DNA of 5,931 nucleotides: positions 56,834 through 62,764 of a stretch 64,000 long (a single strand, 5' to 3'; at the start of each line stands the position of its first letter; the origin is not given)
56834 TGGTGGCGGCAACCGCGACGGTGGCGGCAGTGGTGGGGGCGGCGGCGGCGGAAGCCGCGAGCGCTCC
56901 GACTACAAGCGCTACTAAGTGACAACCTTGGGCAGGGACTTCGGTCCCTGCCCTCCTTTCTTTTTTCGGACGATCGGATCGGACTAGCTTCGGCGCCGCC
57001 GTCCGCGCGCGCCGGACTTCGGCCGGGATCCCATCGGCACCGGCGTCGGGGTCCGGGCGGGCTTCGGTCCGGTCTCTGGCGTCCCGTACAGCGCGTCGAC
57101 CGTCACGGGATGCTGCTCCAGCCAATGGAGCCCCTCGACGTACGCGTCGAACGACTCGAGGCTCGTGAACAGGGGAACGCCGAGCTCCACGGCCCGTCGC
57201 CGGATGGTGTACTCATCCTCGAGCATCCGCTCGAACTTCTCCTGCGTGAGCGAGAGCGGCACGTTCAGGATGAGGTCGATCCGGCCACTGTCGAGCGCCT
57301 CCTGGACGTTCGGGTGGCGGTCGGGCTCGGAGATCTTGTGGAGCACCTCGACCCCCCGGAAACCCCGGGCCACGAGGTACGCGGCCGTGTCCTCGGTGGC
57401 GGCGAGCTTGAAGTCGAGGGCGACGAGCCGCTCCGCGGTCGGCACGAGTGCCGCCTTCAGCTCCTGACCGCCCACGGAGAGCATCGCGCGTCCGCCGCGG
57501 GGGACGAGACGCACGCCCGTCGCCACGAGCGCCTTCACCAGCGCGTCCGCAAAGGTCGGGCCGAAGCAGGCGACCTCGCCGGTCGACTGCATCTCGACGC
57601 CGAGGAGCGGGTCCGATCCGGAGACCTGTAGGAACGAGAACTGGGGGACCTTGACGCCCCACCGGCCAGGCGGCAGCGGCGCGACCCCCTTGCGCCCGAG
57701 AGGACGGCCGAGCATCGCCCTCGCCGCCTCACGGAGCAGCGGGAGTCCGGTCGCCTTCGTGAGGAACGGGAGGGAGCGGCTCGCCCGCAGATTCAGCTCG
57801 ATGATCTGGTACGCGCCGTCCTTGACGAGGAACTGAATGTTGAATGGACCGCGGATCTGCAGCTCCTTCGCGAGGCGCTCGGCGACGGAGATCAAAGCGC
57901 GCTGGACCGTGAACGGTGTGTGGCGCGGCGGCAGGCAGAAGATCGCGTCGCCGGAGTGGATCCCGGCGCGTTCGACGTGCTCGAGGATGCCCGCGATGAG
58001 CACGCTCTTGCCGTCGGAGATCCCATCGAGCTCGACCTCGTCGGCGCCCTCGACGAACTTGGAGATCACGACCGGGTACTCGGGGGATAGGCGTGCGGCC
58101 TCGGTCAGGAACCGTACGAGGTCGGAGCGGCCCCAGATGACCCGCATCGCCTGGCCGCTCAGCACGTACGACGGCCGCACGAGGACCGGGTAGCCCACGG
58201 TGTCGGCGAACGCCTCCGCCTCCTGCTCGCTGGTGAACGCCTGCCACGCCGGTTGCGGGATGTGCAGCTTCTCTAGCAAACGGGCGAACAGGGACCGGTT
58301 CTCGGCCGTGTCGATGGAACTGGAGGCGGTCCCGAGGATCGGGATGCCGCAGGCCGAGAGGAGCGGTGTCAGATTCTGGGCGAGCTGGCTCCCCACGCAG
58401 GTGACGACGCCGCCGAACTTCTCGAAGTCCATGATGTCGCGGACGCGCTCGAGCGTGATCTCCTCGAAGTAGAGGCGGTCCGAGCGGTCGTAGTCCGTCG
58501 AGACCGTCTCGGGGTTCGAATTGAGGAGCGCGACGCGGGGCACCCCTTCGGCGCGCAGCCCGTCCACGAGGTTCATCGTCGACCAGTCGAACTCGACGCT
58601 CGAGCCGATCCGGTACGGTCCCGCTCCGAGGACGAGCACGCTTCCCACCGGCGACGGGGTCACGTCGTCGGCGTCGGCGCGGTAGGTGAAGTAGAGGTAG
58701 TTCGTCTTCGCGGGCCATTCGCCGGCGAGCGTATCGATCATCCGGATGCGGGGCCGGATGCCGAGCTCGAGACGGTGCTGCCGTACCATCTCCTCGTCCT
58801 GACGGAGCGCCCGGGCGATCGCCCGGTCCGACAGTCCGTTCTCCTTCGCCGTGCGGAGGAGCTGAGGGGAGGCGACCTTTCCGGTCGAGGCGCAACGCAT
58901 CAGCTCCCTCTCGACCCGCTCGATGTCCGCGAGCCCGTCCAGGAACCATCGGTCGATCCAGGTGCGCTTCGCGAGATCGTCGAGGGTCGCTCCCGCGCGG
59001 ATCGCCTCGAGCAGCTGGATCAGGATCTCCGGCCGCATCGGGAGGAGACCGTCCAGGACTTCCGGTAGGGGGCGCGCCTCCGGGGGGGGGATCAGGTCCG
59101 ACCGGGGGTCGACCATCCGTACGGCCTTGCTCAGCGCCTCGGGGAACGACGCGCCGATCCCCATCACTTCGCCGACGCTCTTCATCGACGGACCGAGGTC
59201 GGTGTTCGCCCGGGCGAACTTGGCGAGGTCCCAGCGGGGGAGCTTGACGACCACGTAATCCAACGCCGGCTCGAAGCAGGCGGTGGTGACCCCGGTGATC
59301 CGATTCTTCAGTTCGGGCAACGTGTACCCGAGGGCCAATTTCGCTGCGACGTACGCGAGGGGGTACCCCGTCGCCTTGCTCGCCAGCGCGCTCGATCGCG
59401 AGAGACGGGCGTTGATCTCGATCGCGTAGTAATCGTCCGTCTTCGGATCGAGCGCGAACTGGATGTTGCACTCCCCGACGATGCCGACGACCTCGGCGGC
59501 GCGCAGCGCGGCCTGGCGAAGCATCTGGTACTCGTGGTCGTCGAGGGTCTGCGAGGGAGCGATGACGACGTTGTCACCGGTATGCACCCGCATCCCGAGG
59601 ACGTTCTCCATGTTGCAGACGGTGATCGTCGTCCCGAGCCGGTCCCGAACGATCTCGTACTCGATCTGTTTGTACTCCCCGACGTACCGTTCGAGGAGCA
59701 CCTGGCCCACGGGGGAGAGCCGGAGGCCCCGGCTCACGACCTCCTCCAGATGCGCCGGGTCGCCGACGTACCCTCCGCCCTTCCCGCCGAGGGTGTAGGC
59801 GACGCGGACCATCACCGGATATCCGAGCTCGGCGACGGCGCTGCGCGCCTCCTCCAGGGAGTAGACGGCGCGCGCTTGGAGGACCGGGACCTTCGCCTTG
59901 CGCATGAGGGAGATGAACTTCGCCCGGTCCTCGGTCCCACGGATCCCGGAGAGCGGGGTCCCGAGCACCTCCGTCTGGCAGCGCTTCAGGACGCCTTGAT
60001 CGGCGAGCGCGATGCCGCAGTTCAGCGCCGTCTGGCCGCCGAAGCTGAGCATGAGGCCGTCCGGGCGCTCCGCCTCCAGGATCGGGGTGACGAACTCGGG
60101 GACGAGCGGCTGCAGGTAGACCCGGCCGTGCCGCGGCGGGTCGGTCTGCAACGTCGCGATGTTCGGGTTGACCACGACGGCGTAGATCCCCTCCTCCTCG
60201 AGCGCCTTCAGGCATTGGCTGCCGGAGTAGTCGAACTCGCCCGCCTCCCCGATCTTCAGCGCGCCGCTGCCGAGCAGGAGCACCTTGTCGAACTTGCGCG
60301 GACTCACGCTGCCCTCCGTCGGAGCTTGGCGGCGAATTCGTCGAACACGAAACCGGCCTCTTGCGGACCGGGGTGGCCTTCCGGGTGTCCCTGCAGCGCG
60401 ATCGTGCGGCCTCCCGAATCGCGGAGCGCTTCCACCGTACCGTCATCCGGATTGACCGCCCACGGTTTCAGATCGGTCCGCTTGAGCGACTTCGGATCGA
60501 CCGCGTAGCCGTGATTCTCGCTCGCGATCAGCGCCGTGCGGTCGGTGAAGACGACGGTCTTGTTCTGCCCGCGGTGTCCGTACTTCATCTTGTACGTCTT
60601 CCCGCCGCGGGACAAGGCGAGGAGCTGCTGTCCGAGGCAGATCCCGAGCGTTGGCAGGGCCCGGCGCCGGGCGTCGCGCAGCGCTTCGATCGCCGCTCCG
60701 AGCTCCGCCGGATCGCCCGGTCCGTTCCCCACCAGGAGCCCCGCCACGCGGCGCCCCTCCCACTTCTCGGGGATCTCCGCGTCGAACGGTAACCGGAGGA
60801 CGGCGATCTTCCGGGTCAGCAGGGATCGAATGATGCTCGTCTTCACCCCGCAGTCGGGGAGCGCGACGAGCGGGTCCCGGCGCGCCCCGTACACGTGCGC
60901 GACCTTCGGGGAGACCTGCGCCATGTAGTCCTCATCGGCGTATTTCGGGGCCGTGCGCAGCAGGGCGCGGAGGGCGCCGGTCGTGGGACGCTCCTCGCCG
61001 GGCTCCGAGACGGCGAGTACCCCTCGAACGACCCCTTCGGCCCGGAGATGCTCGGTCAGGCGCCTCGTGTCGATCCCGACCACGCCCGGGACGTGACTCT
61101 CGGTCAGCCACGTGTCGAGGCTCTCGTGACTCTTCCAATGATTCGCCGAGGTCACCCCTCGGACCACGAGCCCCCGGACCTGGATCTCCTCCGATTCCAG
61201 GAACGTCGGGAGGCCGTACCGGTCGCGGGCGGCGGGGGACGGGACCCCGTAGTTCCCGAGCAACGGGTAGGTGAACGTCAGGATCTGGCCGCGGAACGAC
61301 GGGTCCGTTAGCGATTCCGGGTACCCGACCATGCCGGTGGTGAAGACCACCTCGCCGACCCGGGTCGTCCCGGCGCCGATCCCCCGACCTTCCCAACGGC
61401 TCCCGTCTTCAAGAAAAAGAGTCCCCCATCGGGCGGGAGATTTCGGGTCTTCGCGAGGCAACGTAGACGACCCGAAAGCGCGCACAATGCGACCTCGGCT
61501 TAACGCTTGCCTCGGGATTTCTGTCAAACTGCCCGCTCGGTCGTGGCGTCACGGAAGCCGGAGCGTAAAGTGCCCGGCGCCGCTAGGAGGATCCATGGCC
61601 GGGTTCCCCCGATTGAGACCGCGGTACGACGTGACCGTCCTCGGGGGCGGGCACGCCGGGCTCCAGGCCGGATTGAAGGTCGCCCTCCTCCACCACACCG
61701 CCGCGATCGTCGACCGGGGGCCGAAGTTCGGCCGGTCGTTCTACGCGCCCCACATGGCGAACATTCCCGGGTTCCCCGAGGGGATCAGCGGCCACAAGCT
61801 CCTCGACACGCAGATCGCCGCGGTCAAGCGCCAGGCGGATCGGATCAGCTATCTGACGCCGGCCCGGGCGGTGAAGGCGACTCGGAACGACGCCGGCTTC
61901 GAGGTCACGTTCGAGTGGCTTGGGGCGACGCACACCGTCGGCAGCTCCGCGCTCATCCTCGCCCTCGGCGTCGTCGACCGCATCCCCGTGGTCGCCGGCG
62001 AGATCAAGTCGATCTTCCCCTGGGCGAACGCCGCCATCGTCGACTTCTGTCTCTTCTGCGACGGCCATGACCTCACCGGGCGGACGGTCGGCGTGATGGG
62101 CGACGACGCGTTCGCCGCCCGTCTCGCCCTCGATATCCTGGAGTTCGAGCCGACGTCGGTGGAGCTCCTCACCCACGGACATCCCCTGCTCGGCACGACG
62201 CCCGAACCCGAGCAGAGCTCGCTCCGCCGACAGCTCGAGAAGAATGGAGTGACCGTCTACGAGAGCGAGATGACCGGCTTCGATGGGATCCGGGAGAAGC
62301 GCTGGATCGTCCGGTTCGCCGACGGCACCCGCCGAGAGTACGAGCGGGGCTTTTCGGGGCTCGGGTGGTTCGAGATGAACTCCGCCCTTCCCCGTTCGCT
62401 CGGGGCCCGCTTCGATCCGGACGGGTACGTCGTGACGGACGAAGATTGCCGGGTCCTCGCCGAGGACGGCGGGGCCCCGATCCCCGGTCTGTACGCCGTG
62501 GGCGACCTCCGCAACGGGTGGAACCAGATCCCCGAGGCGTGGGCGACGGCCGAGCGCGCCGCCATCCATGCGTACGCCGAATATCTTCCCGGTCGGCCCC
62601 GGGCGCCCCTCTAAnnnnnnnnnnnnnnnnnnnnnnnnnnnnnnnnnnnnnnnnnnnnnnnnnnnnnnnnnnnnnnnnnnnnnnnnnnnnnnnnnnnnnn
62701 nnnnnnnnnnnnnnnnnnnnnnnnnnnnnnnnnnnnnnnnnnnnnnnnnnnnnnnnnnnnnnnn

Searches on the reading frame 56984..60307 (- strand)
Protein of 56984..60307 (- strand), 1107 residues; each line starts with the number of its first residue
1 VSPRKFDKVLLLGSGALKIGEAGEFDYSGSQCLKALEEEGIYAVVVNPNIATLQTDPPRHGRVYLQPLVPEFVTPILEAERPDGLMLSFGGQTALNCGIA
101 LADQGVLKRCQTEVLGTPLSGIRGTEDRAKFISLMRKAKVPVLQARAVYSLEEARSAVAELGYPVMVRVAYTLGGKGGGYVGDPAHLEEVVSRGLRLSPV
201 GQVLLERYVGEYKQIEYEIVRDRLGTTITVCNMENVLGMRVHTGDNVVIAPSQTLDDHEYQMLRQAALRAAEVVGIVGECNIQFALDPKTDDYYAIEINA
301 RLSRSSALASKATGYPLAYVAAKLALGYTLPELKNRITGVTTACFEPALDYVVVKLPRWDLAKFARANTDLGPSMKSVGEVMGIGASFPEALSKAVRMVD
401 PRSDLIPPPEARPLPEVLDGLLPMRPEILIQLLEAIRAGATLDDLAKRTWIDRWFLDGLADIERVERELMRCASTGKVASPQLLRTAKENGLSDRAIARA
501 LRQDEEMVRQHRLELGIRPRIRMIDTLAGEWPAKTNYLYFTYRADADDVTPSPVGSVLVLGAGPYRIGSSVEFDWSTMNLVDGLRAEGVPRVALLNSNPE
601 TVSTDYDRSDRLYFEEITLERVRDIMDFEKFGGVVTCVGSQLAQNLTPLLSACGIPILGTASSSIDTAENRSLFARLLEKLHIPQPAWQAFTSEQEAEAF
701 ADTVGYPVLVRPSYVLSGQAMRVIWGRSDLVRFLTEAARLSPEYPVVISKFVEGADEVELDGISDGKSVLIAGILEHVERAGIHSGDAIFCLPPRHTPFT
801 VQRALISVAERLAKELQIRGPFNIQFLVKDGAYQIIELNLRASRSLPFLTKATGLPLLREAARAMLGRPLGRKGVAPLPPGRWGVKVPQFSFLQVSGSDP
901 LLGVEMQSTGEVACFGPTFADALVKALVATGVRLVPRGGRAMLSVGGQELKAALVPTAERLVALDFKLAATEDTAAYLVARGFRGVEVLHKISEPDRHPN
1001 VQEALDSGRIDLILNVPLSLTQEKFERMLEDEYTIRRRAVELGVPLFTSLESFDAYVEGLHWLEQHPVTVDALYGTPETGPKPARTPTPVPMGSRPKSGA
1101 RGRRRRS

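Call 59: search_protein_families(library=pfam, proteins=[window:56984-60307:-], max_evalue=0.001)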
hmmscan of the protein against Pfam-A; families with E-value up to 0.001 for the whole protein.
window:56984-60307:- (1107 aa): 10 families
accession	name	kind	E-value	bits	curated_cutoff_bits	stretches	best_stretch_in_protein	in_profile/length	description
PF02786.22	CPSase_L_D2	-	2.4e-101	338.1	19.8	2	127-332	1-210/211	Carbamoyl-phosphate synthase L chain, ATP binding domain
PF25596.1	CPSase_L_D1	-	8.3e-72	239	27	2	7-122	3-116/118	Carbamoyl phosphate synthase preATP-grasp domain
PF02222.28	ATP-grasp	-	2.8e-15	56.8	27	2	677-842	2-163/179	ATP-grasp domain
PF02787.25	CPSase_L_D3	-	4.6e-15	55.8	26.6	1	426-500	8-79/80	Carbamoyl-phosphate synthetase large chain, oligomerisation domain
PF02142.27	MGS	-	5.4e-14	52.5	24.1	1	954-1048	2-94/94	MGS-like domain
PF15632.11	ATPgrasp_Ter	-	1.5e-11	44.6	29.1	1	799-868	43-111/131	ATP-grasp in the biosynthetic pathway with Ter operon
PF07478.18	Dala_Dala_lig_C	-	3.9e-10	40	24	0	677-839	1-173/204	D-ala D-ala ligase C-terminus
PF02655.19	ATP-grasp_3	-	2.4e-06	28.1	23.2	1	669-842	2-157/160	ATP-grasp domain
PF13549.11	ATP-grasp_5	-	5.7e-06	26.3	27.6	0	133-170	17-54/221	ATP-grasp domain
PF01071.24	GARS_A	-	1e-05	25.9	27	1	676-780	8-116/194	Phosphoribosylglycinamide synthetase, ATP-grasp (A) domain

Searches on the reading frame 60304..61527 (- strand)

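Call 59: search_protein_families(library=pfam, proteins=[window:60304-61527:-], max_evalue=0.001)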
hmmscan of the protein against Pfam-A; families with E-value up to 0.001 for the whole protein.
window:60304-61527:- (407 aa): 3 families
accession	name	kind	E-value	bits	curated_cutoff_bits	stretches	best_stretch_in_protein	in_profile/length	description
PF00988.28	CPSase_sm_chain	-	6.1e-44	149.3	27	1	37-171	1-126/126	Carbamoyl-phosphate synthase small chain, CPSase domain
PF00117.34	GATase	-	2.2e-37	129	22.8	1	223-399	2-188/190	Glutamine amidotransferase class-I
PF07722.19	Peptidase_C26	-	1.3e-06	28.8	20.5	1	282-383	97-219/219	Peptidase C26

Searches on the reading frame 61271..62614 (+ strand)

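Call 59: search_protein_families(library=pfam, proteins=[window:61271-62614:+], max_evalue=0.001)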
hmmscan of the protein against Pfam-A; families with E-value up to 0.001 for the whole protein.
window:61271-62614:+ (447 aa): 2 families
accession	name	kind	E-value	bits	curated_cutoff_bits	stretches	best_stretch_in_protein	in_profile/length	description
PF07992.20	Pyr_redox_2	-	3.6e-18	66.4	26.1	1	119-426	1-290/291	Pyridine nucleotide-disulphide oxidoreductase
PF00890.30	FAD_binding_2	-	2.1e-08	34.2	20.4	0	387-414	373-399/414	FAD binding domain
